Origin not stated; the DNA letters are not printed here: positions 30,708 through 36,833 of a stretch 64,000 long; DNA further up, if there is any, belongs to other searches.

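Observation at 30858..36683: Intact 1941-aa DUF4011-helicase-Vsr-like nuclease-DUF3320 gene in a low-GC island: Hhe-like defence candidate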

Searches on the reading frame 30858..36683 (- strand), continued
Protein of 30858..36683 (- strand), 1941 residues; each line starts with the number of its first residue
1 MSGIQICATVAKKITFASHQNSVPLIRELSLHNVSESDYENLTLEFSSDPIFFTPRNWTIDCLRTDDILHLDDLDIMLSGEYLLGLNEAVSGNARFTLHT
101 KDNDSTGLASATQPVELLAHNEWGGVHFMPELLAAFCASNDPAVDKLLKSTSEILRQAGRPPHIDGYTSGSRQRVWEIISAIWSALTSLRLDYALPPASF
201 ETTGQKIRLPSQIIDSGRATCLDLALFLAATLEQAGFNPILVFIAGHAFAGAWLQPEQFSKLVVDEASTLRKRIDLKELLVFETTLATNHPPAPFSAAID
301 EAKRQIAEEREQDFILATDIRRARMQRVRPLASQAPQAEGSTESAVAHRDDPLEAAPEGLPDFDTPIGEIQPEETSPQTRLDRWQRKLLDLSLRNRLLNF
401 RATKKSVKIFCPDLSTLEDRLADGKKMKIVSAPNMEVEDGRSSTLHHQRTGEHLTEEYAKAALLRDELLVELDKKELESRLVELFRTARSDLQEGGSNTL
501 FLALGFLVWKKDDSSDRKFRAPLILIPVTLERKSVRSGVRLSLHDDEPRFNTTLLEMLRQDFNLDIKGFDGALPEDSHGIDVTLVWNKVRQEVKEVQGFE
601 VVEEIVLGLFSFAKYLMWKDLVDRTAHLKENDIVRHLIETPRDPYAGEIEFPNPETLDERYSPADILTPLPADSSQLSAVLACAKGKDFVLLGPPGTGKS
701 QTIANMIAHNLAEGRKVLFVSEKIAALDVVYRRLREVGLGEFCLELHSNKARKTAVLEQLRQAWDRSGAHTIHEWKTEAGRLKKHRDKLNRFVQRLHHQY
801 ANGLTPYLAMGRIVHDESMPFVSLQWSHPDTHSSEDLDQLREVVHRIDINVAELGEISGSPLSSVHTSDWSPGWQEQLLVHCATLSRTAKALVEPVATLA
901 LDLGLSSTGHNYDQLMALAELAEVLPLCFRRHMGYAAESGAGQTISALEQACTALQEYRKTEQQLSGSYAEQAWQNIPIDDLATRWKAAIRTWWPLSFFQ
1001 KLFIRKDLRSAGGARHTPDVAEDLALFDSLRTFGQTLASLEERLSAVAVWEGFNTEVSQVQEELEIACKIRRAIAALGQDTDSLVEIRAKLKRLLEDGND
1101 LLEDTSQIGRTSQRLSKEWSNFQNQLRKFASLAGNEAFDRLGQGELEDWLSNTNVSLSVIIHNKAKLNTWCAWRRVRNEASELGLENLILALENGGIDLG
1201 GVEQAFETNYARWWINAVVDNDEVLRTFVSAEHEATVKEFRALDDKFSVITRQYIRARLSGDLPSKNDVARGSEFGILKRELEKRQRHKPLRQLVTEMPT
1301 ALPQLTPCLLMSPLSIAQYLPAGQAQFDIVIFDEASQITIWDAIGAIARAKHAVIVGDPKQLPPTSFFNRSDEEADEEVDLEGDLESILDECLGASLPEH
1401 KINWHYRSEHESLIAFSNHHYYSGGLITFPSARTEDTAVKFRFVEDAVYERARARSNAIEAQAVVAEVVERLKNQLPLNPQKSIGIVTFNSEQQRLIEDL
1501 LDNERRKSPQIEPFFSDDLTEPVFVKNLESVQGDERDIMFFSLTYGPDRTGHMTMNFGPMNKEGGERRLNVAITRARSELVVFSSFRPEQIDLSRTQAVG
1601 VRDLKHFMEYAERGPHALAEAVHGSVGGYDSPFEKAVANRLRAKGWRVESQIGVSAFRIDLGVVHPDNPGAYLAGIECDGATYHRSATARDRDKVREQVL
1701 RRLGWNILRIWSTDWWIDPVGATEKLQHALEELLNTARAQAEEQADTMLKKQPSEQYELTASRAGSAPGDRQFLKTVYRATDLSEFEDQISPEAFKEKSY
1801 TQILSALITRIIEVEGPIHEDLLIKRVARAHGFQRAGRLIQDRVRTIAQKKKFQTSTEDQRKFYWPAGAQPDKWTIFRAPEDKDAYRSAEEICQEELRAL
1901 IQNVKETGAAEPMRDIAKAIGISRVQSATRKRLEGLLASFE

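Call 40: get_annotated_region(hit=H3, flank=8000)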
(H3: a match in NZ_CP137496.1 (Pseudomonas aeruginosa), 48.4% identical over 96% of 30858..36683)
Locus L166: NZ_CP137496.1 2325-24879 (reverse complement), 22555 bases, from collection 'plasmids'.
description: Pseudomonas aeruginosa strain HPA0875 plasmid pHPA0875-2, complete sequence
organism: Pseudomonas aeruginosa (NCBI taxid 287)
taxonomy: Bacteria; Pseudomonadota; Gammaproteobacteria; Pseudomonadales; Pseudomonadaceae; Pseudomonas; Pseudomonas aeruginosa
host: -; source: Homo sapiens,Bacterial culture sample; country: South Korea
typing (MOB-suite, as given by PLSDB): conjugative; relaxase MOBH; mating-pair formation MPF_G
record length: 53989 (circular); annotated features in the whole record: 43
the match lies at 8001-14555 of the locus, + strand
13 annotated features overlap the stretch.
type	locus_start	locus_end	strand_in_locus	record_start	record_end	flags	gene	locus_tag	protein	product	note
CDS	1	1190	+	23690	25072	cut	-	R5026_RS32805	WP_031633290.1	integrating conjugative element protein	-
CDS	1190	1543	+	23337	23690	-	-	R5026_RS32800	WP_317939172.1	hypothetical protein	-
CDS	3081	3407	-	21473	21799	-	-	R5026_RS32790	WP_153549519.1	hypothetical protein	-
CDS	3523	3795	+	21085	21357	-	-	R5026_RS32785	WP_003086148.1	type II toxin-antitoxin system ParD family antitoxin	GO:0051983 - regulation of chromosome segregation [Evidence IEA]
CDS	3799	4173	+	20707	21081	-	-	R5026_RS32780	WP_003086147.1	type II toxin-antitoxin system RelE/ParE family toxin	GO:0030541 - plasmid partitioning [Evidence IEA]; GO:0051290 - protein heterotetramerization [Evidence IEA]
CDS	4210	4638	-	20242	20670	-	-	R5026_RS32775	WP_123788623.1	hypothetical protein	-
CDS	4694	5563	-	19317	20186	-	paeM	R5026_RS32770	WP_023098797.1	lipid II-degrading bacteriocin PaeM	-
CDS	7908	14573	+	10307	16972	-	-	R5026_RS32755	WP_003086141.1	DUF3320 domain-containing protein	-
CDS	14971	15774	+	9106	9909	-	-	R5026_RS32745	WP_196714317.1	hypothetical protein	-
CDS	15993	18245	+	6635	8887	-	-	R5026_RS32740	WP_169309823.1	ATP-dependent helicase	-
CDS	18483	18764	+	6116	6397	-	-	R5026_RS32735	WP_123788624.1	hypothetical protein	-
CDS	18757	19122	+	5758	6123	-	-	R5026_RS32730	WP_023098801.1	hypothetical protein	-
CDS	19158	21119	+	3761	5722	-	-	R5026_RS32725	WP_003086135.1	hypothetical protein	-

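Call 50: search_protein_families(library=ncbifam, proteins=[window:30858-36683:-], max_evalue=0.001)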
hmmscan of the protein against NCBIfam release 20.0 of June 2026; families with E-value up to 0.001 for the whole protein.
window:30858-36683:- (1941 aa): 6 families
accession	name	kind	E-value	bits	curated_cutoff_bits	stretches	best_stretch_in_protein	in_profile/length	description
NF058533.1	antiphage_ProA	equivalog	0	2329.9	1500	1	16-1924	2-1903/1903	anti-phage protein ProA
NF042953.1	Hhe_antiphage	equivalog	4.1e-268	893.1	2000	2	1059-1757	1014-1708/1797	DUF4011 domain-containing anti-phage protein Hhe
NF040671.1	PLuB_AAA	exception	3.1e-26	91.1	999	2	1323-1585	959-1231/1256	PLuB system helicase-like protein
TIGR00376.1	TIGR00376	hypoth_equivalog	3.5e-26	91.8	348.9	3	1325-1430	362-457/639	IGHMBP2 family helicase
TIGR01448.2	helicase_RecD2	equivalog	1.4e-06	26.8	500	0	626-718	275-363/713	SF1B family DNA helicase RecD2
TIGR01447.1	recD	equivalog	0.00055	18.6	310.15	0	678-709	155-186/597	exodeoxyribonuclease V subunit alpha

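Call 65: find_encoding_contigs(protein=P0003, flank=8000, max_places=2)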
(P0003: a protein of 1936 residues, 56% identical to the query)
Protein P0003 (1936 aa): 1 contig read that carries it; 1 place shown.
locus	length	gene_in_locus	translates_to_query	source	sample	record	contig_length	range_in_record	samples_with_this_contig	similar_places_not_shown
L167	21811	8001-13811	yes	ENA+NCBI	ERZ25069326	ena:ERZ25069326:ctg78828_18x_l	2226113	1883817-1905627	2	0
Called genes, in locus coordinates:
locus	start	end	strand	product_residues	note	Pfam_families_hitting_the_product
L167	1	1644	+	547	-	PF02776:TPP_enzyme_N, PF00205:TPP_enzyme_M, PF02775:TPP_enzyme_C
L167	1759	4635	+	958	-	-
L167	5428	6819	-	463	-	PF07508:Recombinase, PF13408:Zn_ribbon_recom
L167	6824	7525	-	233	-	PF02591:Zn_ribbon_9 (weak)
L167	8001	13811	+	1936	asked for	PF13195:DUF4011, PF13245:AAA_19 (faint), PF13604:AAA_30 (faint), PF13086:AAA_11, PF13087:AAA_12, PF18741:MTES_1575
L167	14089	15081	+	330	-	PF13489:Methyltransf_23, PF08003:Methyltransf_9, PF08241:Methyltransf_11, PF13847:Methyltransf_31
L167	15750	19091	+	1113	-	PF09565:RE_NgoFVII (faint), PF00270:DEAD (faint), PF04851:ResIII (faint), PF00176:SNF2-rel_dom, PF00271:Helicase_C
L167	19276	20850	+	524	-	PF02463:SMC_N (faint), PF11398:DUF2813 (weak), PF13476:AAA_23 (weak), PF13304:AAA_21, PF13175:AAA_15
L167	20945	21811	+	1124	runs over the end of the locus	PF25120:DUF7814 (weak), PF20473:MmeI_Mtase (weak), PF07669:Eco57I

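Call 66: find_encoding_contigs(protein=P0010, flank=8000, max_places=2)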
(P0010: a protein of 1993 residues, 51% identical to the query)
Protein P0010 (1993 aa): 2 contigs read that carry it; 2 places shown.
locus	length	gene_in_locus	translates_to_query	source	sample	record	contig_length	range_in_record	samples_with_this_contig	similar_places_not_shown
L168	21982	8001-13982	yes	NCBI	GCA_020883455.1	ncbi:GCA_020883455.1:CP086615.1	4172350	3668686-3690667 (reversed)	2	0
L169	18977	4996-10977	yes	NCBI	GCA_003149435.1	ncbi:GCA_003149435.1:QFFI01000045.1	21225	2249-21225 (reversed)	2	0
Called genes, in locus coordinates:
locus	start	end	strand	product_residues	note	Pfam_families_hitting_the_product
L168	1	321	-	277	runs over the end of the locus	PF00561:Abhydrolase_1, PF12146:Hydrolase_4 (faint), PF12697:Abhydrolase_6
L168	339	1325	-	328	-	PF13409:GST_N_2, PF00043:GST_C (weak), PF13410:GST_C_2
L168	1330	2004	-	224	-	PF02798:GST_N, PF13409:GST_N_2, PF13417:GST_N_3, PF22441:CLIC-like_N (weak), PF00043:GST_C (weak), PF13410:GST_C_2, PF14497:GST_C_3 (weak)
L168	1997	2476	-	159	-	PF07681:DoxX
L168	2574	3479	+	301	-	PF00126:HTH_1, PF13556:HTH_30 (faint), PF03466:LysR_substrate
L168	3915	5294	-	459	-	PF14237:GYF_2, PF06271:RDD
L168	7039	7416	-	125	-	-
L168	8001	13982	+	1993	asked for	PF13195:DUF4011, PF13086:AAA_11 (weak), PF13245:AAA_19 (faint), PF13604:AAA_30 (faint), PF13086:AAA_11, PF13087:AAA_12, PF18741:MTES_1575, PF11784:DUF3320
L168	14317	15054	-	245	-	-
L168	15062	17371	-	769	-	PF14457:Prok-E2_A, PF14464:Prok-JAB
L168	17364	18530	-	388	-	-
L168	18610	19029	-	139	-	PF01844:HNH, PF05433:Rick_17kDa_Anti (weak)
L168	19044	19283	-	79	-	PF09954:DUF2188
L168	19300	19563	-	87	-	PF13031:DUF3892 (weak)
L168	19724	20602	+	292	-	PF26109:WHD_BrxR, PF13280:WYL, PF26107:BrxR_CTD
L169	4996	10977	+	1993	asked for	PF13195:DUF4011, PF13086:AAA_11 (weak), PF13245:AAA_19 (faint), PF13604:AAA_30 (faint), PF13086:AAA_11, PF13087:AAA_12, PF18741:MTES_1575, PF11784:DUF3320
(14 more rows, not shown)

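Call 67: find_encoding_contigs(protein=P0096, flank=8000, max_places=2)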
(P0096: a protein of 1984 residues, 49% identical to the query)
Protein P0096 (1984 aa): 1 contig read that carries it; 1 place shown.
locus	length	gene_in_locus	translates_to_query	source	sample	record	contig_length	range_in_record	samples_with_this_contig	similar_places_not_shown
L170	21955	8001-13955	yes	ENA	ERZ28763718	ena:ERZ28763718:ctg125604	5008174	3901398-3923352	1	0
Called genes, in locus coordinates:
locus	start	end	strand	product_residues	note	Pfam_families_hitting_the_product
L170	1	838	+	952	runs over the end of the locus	PF00580:UvrD-helicase, PF13245:AAA_19, PF13361:UvrD_C, PF13538:UvrD_C_2 (weak), PF01396:Zn_ribbon_Top1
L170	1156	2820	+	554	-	PF02384:N6_Mtase, PF07669:Eco57I, PF22837:M_Eco57I_C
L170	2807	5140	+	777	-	PF13589:HATPase_c_3, PF02518:HATPase_c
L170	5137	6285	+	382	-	-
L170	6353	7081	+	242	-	-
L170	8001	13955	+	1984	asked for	PF13604:AAA_30 (faint), PF13195:DUF4011, PF13086:AAA_11 (weak), PF13245:AAA_19 (faint), PF13086:AAA_11 (weak), PF13087:AAA_12, PF18741:MTES_1575, PF11784:DUF3320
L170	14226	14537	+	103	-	PF01909:NTP_transf_2, PF18765:Polbeta (weak)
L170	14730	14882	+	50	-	PF01934:HepT-like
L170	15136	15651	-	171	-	-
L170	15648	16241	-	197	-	PF17278:DUF5343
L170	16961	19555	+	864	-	PF00580:UvrD-helicase, PF13245:AAA_19, PF13361:UvrD_C, PF13538:UvrD_C_2 (weak), PF12705:PDDEXK_1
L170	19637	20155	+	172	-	PF00929:RNase_T, PF16473:Rv2179c-like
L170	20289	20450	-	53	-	-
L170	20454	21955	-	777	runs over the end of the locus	PF13166:AAA_13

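Call 86: search_dna_similar(query=window:30858-36683:-, collection=phages, mode=protein, max_rows=15, max_evalue=1e-10)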
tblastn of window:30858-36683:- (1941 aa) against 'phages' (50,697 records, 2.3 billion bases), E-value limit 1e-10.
Records with a match: 3; places in all: 3; records where one place covers at least 80% of the query: 1.
Best place of each record, by identity: <60% 3.
By first word of the organism name: Liberibacter 2; Bacteriophage 1.
By host as written in the record: - 1; Candidatus Liberibacter asiaticus 1; Candidatus Liberibacter asiaticus str. JXGC 1.
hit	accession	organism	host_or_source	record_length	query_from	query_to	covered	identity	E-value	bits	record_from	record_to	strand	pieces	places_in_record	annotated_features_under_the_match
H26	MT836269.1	Bacteriophage sp.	human fecal samples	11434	14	1903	97%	31.4%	0e+0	930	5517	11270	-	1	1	record has no annotation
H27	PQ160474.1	Liberibacter phage P-9PA-3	Candidatus Liberibacter asiaticus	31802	1216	1715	23%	35.3%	7e-24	259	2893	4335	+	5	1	DNA helicase-like protein (x2)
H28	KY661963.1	Liberibacter phage P-JXGC-3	Candidatus Liberibacter asiaticus str. ...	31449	1216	1715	23%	35.3%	7e-24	259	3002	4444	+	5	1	hypothetical protein | DNA helicase related protein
